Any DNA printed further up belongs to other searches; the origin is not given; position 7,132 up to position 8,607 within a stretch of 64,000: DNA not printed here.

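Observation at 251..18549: Accessory island with five DegT-family aminotransferases, an AtzE/AtzG-like amidase pair, an LmbE deacetylase, HyuAB, a cyclic amidohydrolase and an ATPase-less ABC importer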

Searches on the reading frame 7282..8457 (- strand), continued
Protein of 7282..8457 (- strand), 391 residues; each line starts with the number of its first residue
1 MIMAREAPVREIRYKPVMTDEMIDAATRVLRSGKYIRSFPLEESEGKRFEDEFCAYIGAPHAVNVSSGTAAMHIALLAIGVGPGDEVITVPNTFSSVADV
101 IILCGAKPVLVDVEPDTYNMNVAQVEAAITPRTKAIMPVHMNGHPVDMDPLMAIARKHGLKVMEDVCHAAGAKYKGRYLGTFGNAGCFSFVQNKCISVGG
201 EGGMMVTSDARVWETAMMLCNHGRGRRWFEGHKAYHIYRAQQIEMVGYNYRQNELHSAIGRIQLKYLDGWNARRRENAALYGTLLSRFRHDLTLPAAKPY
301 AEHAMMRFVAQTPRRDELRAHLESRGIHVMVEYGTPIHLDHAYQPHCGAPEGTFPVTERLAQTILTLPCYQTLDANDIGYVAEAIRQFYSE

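Call 13: find_encoding_contigs(protein=P0021, flank=10000, max_places=3)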
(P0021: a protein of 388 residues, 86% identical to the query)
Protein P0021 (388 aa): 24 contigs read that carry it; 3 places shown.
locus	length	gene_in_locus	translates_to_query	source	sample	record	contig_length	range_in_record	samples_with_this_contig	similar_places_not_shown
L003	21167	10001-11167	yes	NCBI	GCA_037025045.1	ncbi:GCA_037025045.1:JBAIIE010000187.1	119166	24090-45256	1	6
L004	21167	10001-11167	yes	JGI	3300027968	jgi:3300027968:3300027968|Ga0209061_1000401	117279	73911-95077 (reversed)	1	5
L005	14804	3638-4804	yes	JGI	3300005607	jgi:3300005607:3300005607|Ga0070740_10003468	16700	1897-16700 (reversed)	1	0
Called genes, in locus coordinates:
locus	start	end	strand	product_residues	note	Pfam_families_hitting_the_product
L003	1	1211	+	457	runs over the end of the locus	PF00535:Glycos_transf_2, PF10111:Glyco_tranf_2_2, PF13641:Glyco_tranf_2_3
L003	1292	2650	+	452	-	PF13433:Peripla_BP_5, PF13458:Peripla_BP_6, PF01094:ANF_receptor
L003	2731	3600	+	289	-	PF02653:BPD_transp_2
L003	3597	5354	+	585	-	PF02653:BPD_transp_2, PF13476:AAA_23 (weak), PF00005:ABC_tran, PF02463:SMC_N (faint), PF13304:AAA_21 (weak)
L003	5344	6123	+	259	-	PF00005:ABC_tran, PF13304:AAA_21 (weak)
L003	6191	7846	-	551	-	PF02538:Hydantoinase_B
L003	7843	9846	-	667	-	PF05378:Hydant_A_N, PF19278:Hydant_A_C (faint), PF01968:Hydantoinase_A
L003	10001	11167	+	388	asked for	PF00155:Aminotran_1_2, PF01041:DegT_DnrJ_EryC1, PF01053:Cys_Met_Meta_PP (weak), PF01212:Beta_elim_lyase (weak)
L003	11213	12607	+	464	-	PF01425:Amidase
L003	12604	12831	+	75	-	-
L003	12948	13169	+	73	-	PF01041:DegT_DnrJ_EryC1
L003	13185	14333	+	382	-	PF01041:DegT_DnrJ_EryC1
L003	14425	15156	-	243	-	PF02585:PIG-L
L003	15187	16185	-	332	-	PF00389:2-Hacid_dh, PF02826:2-Hacid_dh_C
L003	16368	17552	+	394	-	PF01041:DegT_DnrJ_EryC1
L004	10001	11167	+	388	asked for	PF00155:Aminotran_1_2, PF01041:DegT_DnrJ_EryC1, PF01053:Cys_Met_Meta_PP (weak), PF01212:Beta_elim_lyase (weak)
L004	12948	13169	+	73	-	PF01041:DegT_DnrJ_EryC1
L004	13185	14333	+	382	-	PF01041:DegT_DnrJ_EryC1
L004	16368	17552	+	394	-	PF01041:DegT_DnrJ_EryC1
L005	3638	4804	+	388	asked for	PF00155:Aminotran_1_2, PF01041:DegT_DnrJ_EryC1, PF01053:Cys_Met_Meta_PP (weak), PF01212:Beta_elim_lyase (weak)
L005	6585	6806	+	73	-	PF01041:DegT_DnrJ_EryC1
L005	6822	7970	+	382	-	PF01041:DegT_DnrJ_EryC1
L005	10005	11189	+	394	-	PF01041:DegT_DnrJ_EryC1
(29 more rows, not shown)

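Call 15: find_encoding_contigs(protein=P0057, flank=10000, max_places=1)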
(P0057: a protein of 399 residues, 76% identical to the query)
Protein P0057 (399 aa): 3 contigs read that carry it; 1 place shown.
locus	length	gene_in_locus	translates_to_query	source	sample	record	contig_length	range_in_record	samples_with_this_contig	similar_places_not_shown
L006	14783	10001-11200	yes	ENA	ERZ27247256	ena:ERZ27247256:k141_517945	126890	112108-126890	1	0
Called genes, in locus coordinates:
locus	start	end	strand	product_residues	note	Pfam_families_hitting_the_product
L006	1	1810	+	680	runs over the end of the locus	PF05378:Hydant_A_N, PF01968:Hydantoinase_A, PF19278:Hydant_A_C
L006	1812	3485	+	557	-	PF02538:Hydantoinase_B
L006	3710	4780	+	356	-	PF06779:MFS_4 (faint), PF07690:MFS_1, PF12832:MFS_1_like, PF07690:MFS_1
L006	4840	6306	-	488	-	PF01425:Amidase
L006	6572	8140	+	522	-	PF00496:SBP_bac_5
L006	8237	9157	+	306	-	PF19300:BPD_transp_1_N, PF00528:BPD_transp_1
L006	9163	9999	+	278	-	PF12911:OppC_N, PF00528:BPD_transp_1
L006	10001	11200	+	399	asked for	PF01212:Beta_elim_lyase (weak), PF00155:Aminotran_1_2, PF01041:DegT_DnrJ_EryC1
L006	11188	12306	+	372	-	PF01041:DegT_DnrJ_EryC1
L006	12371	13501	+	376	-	PF01053:Cys_Met_Meta_PP (weak), PF00155:Aminotran_1_2, PF01041:DegT_DnrJ_EryC1, PF01212:Beta_elim_lyase (weak)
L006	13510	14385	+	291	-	PF00561:Abhydrolase_1, PF12146:Hydrolase_4, PF12697:Abhydrolase_6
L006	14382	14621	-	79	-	PF01041:DegT_DnrJ_EryC1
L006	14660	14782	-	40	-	?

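Call 16: find_encoding_contigs(protein=P0060, flank=10000, max_places=1)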
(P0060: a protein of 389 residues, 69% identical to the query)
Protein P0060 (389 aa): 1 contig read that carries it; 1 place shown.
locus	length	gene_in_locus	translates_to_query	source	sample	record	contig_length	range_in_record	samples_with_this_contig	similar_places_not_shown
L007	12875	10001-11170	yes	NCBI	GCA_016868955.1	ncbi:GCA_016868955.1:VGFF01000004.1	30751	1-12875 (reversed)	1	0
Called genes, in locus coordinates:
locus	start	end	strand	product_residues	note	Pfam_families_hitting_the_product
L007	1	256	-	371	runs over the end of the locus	PF00155:Aminotran_1_2, PF01041:DegT_DnrJ_EryC1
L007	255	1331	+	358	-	PF24827:AstE_AspA_cat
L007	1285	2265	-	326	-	PF00710:Asparaginase, PF17763:Asparaginase_C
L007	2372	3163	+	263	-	PF00106:adh_short, PF08659:KR, PF13561:adh_short_C2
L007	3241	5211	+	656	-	PF04389:Peptidase_M28 (weak)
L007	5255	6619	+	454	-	PF01546:Peptidase_M20, PF07687:M20_dimer (weak)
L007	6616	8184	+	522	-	PF00496:SBP_bac_5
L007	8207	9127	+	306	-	PF19300:BPD_transp_1_N, PF00528:BPD_transp_1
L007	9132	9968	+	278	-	PF12911:OppC_N, PF00528:BPD_transp_1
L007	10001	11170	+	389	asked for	PF01041:DegT_DnrJ_EryC1, PF00155:Aminotran_1_2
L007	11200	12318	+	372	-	PF01041:DegT_DnrJ_EryC1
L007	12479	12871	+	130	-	PF00903:Glyoxalase (weak), PF18029:Glyoxalase_6 (weak)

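Call 18: find_related_loci(query=A1, collection=genome_contigs, flank=10000)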
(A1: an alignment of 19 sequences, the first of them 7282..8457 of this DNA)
Query A1 (391 aa) in genome_contigs; peptide patterns used: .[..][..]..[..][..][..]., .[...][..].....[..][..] (x = any residue, [..] = any of these).
600 stretches matched a pattern (row limit reached: there are more); 597 encode a relative of the query (tblastn E <= 1e-3); the best 80 are kept; 80 distinct loci.
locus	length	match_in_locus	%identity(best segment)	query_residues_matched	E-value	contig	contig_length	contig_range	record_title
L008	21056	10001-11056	43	14-387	2e-89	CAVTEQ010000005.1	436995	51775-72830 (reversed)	MAG: uncultured Acidobacteriota bacterium isolate MFD09286.bin.1.183 genome assembly, contig: contig_24160, whole genome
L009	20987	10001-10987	43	47-391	5e-86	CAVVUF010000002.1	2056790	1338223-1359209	MAG: uncultured Chloroflexia bacterium isolate MFD02979.bin.2.57 genome assembly, contig: contig_23449, whole genome sho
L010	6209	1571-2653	41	8-388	3e-85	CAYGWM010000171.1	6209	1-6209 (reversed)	MAG TPA_asm: uncultured Spirochaetales bacterium isolate ERP119294_co1_322 genome assembly, contig: NODE_19205_length_62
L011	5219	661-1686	42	13-373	9e-85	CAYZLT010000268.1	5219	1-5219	MAG TPA_asm: uncultured Solibacteraceae bacterium isolate SRP128246_co1_360 genome assembly, contig: NODE_44793_length_5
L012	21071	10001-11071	41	13-391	5e-85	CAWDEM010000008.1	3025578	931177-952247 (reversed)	MAG: Ignavibacteriota bacterium isolate MFD05942.bin.1.74 genome assembly, contig: contig_851, whole genome shotgun sequ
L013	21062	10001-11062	41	18-391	2e-84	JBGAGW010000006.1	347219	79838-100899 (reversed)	MAG: Limisphaerales bacterium isolate MAG_MBR_H125.2 MBRH125-2_opera_contig_224, whole genome shotgun sequence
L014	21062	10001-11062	39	13-388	2e-84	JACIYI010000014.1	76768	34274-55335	MAG: Candidatus Aminicenantes bacterium isolate MAG-74 Aminicenantales_C3_bin33_Scaffold_14, whole genome shotgun sequen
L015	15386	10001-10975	43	47-386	3e-83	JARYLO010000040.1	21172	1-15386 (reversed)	MAG: Sedimentisphaerales bacterium isolate A05DMB-I-08 NODE_40_length_21172_cov_4.116378, whole genome shotgun sequence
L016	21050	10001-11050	44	18-388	3e-83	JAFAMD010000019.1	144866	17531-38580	MAG: Acidobacteriaceae bacterium isolate CP_BE_RX_54 BE_RX_k147_1874716, whole genome shotgun sequence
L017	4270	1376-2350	41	48-387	2e-83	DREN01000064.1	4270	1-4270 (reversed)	MAG TPA_asm: Deltaproteobacteria bacterium isolate HyVt-30 Ga0136651_10014907, whole genome shotgun sequence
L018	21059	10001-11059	42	18-388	6e-83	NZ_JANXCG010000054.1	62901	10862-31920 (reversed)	MAG: Meiothermus sp. isolate SKYB64 k141_89579, whole genome shotgun sequence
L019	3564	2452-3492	44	18-386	2e-83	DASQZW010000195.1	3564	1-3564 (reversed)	MAG TPA_asm: Terriglobales bacterium isolate SMAG_U11102 k141_3142874, whole genome shotgun sequence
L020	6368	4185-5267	39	12-391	8e-82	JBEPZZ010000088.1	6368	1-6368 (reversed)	MAG: Pseudothermotoga sp. isolate 03V1_S199.semibin_refined.057 NODE_7490_length_6368_cov_1.249800:0-6368, whole genome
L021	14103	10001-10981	43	48-390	8e-82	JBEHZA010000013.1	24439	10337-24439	MAG: Verrucomicrobiota bacterium isolate ESF1.bin.9 NODE_2027_length_24439_cov_3.893303, whole genome shotgun sequence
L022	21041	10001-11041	40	18-385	8e-82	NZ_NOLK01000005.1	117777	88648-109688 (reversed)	Nostoc sp. 'Peltigera membranacea cyanobiont' 232 scaffold5, whole genome shotgun sequence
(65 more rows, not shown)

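Call 19: search_solved_structures(query=window:7282-8457:-, max_evalue=1e-20)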
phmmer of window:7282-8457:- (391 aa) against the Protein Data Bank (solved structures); distinct sequences matched with E-value up to 1e-20: 55.
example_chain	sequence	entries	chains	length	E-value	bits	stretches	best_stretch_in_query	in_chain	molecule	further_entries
7b0d_A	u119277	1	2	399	3.8e-80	273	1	19-388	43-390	Glutamine--scyllo-inositol transaminase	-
2oga_A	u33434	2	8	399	6e-70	239.4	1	23-388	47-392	Transaminase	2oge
3frk_A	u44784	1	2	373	8.9e-69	235.5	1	35-387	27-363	QdtB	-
1mdo_A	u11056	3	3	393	1.2e-58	202.2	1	15-388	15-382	ArnB aminotransferase | UDP-4-amino-4-deoxy-L-arabinose--oxoglutarate aminotransferase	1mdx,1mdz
3bn1_A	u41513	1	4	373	1.8e-58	201.6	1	48-387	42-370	Perosamine synthetase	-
3dr7_A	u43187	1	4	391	2.1e-58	201.4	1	48-387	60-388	Putative perosamine synthetase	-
4oca_A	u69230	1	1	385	5.9e-58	199.9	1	15-388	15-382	UDP-4-amino-4-deoxy-L-arabinose--oxoglutarate aminotransferase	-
3dr4_A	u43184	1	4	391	1.3e-57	198.8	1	48-387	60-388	Putative perosamine synthetase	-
7l7x_AAA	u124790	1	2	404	5.7e-57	196.7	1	18-386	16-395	DegT/DnrJ/EryC1/StrS aminotransferase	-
8sng_A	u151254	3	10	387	1.9e-55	191.7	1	15-388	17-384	UDP-4-amino-4-deoxy-L-arabinose--oxoglutarate aminotransferase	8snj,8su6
7n63_A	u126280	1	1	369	3.3e-55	190.9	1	23-389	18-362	Putative aminotransferase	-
8e75_A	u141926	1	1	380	1.3e-54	189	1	25-381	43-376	DegT/DnrJ/EryC1/StrS aminotransferase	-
8e77_A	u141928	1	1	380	1.3e-54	189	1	25-381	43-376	DegT/DnrJ/EryC1/StrS aminotransferase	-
3nyu_A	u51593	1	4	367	5.5e-53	183.5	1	20-385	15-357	Aminotransferase WbpE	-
3uwc_A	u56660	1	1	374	6.2e-53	183.4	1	44-391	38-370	Nucleotide-sugar aminotransferase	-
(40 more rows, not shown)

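Call 22: find_encoding_contigs(protein=P0089, flank=10000, max_places=2)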
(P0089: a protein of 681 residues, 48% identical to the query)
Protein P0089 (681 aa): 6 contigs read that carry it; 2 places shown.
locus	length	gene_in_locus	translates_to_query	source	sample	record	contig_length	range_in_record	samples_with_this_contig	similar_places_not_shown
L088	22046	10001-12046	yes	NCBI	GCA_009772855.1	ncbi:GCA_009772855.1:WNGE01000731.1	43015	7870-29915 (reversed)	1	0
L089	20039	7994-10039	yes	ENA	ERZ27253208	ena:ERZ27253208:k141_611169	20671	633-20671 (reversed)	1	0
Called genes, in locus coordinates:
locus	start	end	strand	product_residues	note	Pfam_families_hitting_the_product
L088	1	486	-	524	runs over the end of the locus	-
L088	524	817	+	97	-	-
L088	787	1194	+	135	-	PF01850:PIN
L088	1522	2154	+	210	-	-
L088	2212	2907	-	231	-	PF00857:Isochorismatase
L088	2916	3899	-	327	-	PF24827:AstE_AspA_cat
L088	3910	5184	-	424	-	PF00155:Aminotran_1_2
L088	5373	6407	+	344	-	PF00392:GntR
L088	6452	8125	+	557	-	PF00496:SBP_bac_5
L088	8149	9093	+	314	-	PF19300:BPD_transp_1_N, PF00528:BPD_transp_1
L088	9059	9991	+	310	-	PF12911:OppC_N, PF00528:BPD_transp_1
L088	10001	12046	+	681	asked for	PF00795:CN_hydrolase, PF01053:Cys_Met_Meta_PP (weak), PF00155:Aminotran_1_2 (faint), PF01041:DegT_DnrJ_EryC1, PF01212:Beta_elim_lyase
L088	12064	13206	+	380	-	PF01212:Beta_elim_lyase (faint), PF00155:Aminotran_1_2 (weak), PF01041:DegT_DnrJ_EryC1, PF01053:Cys_Met_Meta_PP (weak)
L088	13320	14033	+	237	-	PF00857:Isochorismatase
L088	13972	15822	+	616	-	PF00496:SBP_bac_5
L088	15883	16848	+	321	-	PF19300:BPD_transp_1_N, PF00528:BPD_transp_1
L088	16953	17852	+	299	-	PF12911:OppC_N, PF00528:BPD_transp_1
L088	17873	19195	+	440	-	PF01979:Amidohydro_1, PF07969:Amidohydro_3 (faint)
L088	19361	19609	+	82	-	-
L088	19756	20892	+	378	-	PF01494:FAD_binding_3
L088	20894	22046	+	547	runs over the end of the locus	PF00501:AMP-binding, PF13193:AMP-binding_C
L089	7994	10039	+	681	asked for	PF00795:CN_hydrolase, PF01053:Cys_Met_Meta_PP (weak), PF00155:Aminotran_1_2 (faint), PF01041:DegT_DnrJ_EryC1, PF01212:Beta_elim_lyase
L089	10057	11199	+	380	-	PF01212:Beta_elim_lyase (faint), PF00155:Aminotran_1_2 (weak), PF01041:DegT_DnrJ_EryC1, PF01053:Cys_Met_Meta_PP (weak)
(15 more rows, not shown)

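Call 28: search_protein_families(library=ncbifam, proteins=[P0089, L001:19498-20475:-, L088:13320-14033:+, L088:17873-19195:+, L088:2916-3899:-, L088:3910-5184:-, L007:5255-6619:+, L007:3241-5211:+], max_evalue=1e-10)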
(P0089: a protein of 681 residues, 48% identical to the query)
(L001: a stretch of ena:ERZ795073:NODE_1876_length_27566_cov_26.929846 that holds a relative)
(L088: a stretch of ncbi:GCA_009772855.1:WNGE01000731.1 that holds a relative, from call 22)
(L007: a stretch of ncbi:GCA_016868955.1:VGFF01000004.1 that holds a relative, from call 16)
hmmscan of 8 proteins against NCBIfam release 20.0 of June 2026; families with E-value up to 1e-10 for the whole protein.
P0089 (681 aa): 12 families
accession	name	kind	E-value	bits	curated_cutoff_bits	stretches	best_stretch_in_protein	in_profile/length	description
TIGR03588.1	PseC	equivalog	8.2e-69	232.3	423.5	1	348-677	34-377/380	UDP-4-amino-4,6-dideoxy-N-acetyl-beta-L-altrosamine transaminase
NF008658.2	PRK11658.1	equivalog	1.4e-65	221.5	631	1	346-678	35-375/379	UDP-4-amino-4-deoxy-L-arabinose aminotransferase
TIGR03381.1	agmatine_aguB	equivalog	1.4e-58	198.5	410.25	1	27-286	15-277/279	N-carbamoylputrescine amidase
NF008687.0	PRK11706.1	equivalog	1e-56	192.3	375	1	357-680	44-374/375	dTDP-4-amino-4,6-dideoxygalactose transaminase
TIGR04181.1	NHT_00031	hypoth_equivalog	2.1e-53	181.5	420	1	348-659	34-357/359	LegC family aminotransferase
TIGR02379.1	ECA_wecE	subfamily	7.9e-53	179.5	434.85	1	358-680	45-375/376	dTDP-4-amino-4,6-dideoxy-D-glucose transaminase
NF011936.0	PRK15407.1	equivalog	8.7e-48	163.1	423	1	323-524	49-252/440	lipopolysaccharide biosynthesis protein RfbH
TIGR04427.1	PLP_DesI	equivalog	3.2e-47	161.5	650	1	348-676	56-379/390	dTDP-4-dehydro-6-deoxyglucose aminotransferase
NF040852.1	nitrile_Arch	equivalog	2.8e-27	95.5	500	1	30-285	19-260/262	nitrilase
NF009803.0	PRK13287.1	equivalog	8.9e-18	64.1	406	1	5-271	14-269/333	formamidase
NF033621.1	de_GSH_amidase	exception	5.5e-16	58.7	355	1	30-264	17-240/260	deaminated glutathione amidase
TIGR00546.1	lnt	equivalog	6.7e-12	45.3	132.9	1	3-190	158-351/395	apolipoprotein N-acyltransferase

L001:19498-20475:- (325 aa): 6 families
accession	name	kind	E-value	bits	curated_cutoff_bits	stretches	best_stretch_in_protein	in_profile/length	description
TIGR00520.1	asnASE_II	subfamily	7.6e-57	192.8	314.3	1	2-321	23-350/352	type II asparaginase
NF008304.0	PRK11096.1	equivalog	9.2e-47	159.3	506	1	1-320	21-345/348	L-asparaginase 2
NF003217.0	PRK04183.1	equivalog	8.8e-30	103.7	310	1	3-322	75-405/420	Glu-tRNA(Gln) amidotransferase subunit GatD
TIGR00519.1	asnASE_I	subfamily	4.4e-29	101.5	260.5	1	4-319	2-326/337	type I asparaginase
TIGR02153.1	gatD_arch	equivalog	2.3e-27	95.8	324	1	3-321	62-392/405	Glu-tRNA(Gln) amidotransferase subunit GatD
NF006998.0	PRK09461.1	equivalog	4.2e-12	46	376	1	7-322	7-328/337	asparaginase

L088:13320-14033:+ (237 aa): 3 families
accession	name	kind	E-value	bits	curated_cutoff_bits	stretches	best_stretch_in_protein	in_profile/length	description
TIGR03614.1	RutB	equivalog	1.6e-35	122.7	377.95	1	16-183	10-187/226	pyrimidine utilization protein B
NF050097.1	BiurAmidohydBiuH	equivalog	2.9e-24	85.7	370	1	17-196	14-202/221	biuret amidohydrolase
NF008517.0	PRK11440.1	equivalog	6.1e-16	58.9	195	1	17-196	4-170/188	hydrolase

L088:17873-19195:+ (440 aa): 4 families
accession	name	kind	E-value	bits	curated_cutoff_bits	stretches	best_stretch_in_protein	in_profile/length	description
NF051886.1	XaaProDiPepCaul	equivalog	4.8e-71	239.9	500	1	7-402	2-397/398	Xaa-Pro dipeptidase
TIGR01224.1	hutI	equivalog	7.7e-16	57.9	298.15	0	23-85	3-62/377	imidazolonepropionase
NF006679.0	PRK09228.1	subfamily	8.4e-14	51.1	351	0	22-71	30-79/433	guanine deaminase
NF006056.0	PRK08204.1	subfamily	8.1e-11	41.3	391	0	21-381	22-382/449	hypothetical protein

L088:2916-3899:- (327 aa): 1 family
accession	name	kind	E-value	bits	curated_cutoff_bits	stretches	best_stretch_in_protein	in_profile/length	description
TIGR02994.1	ectoine_eutE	equivalog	1.5e-24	86.6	402.7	1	31-317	34-319/325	N(2)-acetyl-L-2,4-diaminobutanoate deacetylase DoeB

L088:3910-5184:- (424 aa): 58 families (the best 25 are shown)
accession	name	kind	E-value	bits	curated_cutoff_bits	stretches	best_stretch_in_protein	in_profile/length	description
NF041364.1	GntC_guanitoxin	equivalog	3e-84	282.9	415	1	69-413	9-355/356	guanitoxin biosynthesis PLP-dependent (S)-gamma-hydroxy-L-arginine cyclodehydratase GntC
NF005816.0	PRK07682.1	equivalog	1.4e-73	247.7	620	1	46-417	18-385/390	aminotransferase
NF005817.0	PRK07683.1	equivalog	4e-70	236.5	575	1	45-416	16-382/387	aminotransferase A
NF004770.0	PRK06108.1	subfamily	1.9e-68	231.1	422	1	52-416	31-393/396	pyridoxal phosphate-dependent aminotransferase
NF005855.0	PRK07777.1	equivalog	2.6e-65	221.3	553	1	52-415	24-388/391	pyridoxal phosphate-dependent aminotransferase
NF041091.1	asp_aminotase_Arch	equivalog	8e-63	212.5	550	1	53-414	23-374/376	aspartate aminotransferase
NF006488.0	PRK08912.1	equivalog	1.2e-60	205.5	498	1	46-416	16-385/387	aminotransferase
NF006229.0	PRK08361.1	equivalog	2e-59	201.6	624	1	47-417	23-390/391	aspartate aminotransferase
NF004975.0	PRK06348.1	equivalog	1.3e-57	195.6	549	1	45-413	17-381/384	pyridoxal phosphate-dependent aminotransferase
NF005588.0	PRK07309.1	equivalog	4.2e-55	187.2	576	1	53-416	26-387/391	pyridoxal phosphate-dependent aminotransferase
NF006569.0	PRK09082.1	subfamily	1.3e-54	185.8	420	1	51-412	25-384/386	methionine aminotransferase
NF006756.0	PRK09276.1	subfamily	9.2e-54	182.8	507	1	57-414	31-385/387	LL-diaminopimelate aminotransferase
NF006230.0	PRK08363.1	equivalog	1.3e-53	182.2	534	1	70-417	45-394/398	alanine aminotransferase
TIGR03540.1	DapC_direct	equivalog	6.8e-53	180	593.25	1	58-413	30-382/383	LL-diaminopimelate aminotransferase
NF004621.0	PRK05957.1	equivalog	8.8e-53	179.4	498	1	49-417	19-385/389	pyridoxal phosphate-dependent aminotransferase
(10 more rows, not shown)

L007:5255-6619:+ (454 aa): 14 families
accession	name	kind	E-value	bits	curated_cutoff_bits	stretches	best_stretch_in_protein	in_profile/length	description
NF005034.0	PRK06446.1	subfamily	1.9e-91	307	369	1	14-449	3-434/436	hypothetical protein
NF006053.0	PRK08201.1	equivalog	5.6e-81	272.8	441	1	2-450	3-455/458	dipeptidase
NF006579.0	PRK09104.1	subfamily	2.2e-69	234.7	327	1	2-449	7-463/465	hypothetical protein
NF005914.0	PRK07907.1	subfamily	4.5e-53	180.7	300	1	2-450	7-455/456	hypothetical protein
NF005478.0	PRK07079.1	subfamily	6.4e-33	114.4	330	1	40-447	48-453/469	hypothetical protein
TIGR01910.1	DapE-ArgE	subfamily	5.3e-26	91.7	217.6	1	21-154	6-143/373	ArgE/DapE family deacylase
NF009557.0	PRK13009.1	equivalog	3.9e-23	82.2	284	1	21-152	11-136/377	succinyl-diaminopimelate desuccinylase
NF006399.0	PRK08651.1-2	equivalog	3.8e-22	78.9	381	1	21-177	12-165/405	succinyl-diaminopimelate desuccinylase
NF010589.0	PRK13983.1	equivalog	2.2e-19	69.7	333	1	63-200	73-209/409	M20 family metallo-hydrolase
TIGR01246.1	dapE_proteo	equivalog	1.4e-18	67.1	361.8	1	21-152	7-132/370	succinyl-diaminopimelate desuccinylase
NF005306.0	PRK06837.1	subfamily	5.7e-15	55.1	376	1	45-149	67-173/427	ArgE/DapE family deacylase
NF006596.0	PRK09133.1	subfamily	9.4e-13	47.5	349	0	69-122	96-148/474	hypothetical protein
NF006400.0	PRK08651.1-3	equivalog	6.5e-12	44.9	374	0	75-153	83-160/410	succinyl-diaminopimelate desuccinylase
NF005710.0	PRK07522.1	subfamily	1.7e-11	43.9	412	0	40-154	33-145/391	acetylornithine deacetylase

L007:3241-5211:+ (656 aa): 0 families

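Call 50: find_related_loci(query=window:7282-8451:-, collection=metagenome_contigs, flank=10000)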
Query window:7282-8451:- (389 aa) in metagenome_contigs; peptide patterns used: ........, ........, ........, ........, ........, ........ (x = any residue, [..] = any of these).
50 stretches matched a pattern; 27 encode a relative of the query (tblastn E <= 1e-3); 27 distinct loci.
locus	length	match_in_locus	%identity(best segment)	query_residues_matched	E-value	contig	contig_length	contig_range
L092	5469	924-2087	90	1-388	0e+0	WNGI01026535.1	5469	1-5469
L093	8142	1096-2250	87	4-388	0e+0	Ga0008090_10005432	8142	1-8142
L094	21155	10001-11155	86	4-388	0e+0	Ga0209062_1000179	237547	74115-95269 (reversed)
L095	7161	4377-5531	87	4-388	0e+0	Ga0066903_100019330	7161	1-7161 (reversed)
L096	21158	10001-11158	85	4-389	0e+0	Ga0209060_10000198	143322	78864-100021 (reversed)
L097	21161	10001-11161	84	1-387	0e+0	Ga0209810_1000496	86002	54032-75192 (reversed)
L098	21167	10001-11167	96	1-389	0e+0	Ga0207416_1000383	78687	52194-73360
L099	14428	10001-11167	80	1-389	0e+0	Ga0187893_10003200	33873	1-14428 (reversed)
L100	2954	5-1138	80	10-387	0e+0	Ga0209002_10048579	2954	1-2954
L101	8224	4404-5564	80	1-387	0e+0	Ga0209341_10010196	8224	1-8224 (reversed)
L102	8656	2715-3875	79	1-387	0e+0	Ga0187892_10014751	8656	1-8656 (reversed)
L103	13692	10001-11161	79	1-387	0e+0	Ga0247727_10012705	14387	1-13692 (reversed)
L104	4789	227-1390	78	1-388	0e+0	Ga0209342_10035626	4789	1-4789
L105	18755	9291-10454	78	1-388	0e+0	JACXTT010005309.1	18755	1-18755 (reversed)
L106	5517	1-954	84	70-387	0e+0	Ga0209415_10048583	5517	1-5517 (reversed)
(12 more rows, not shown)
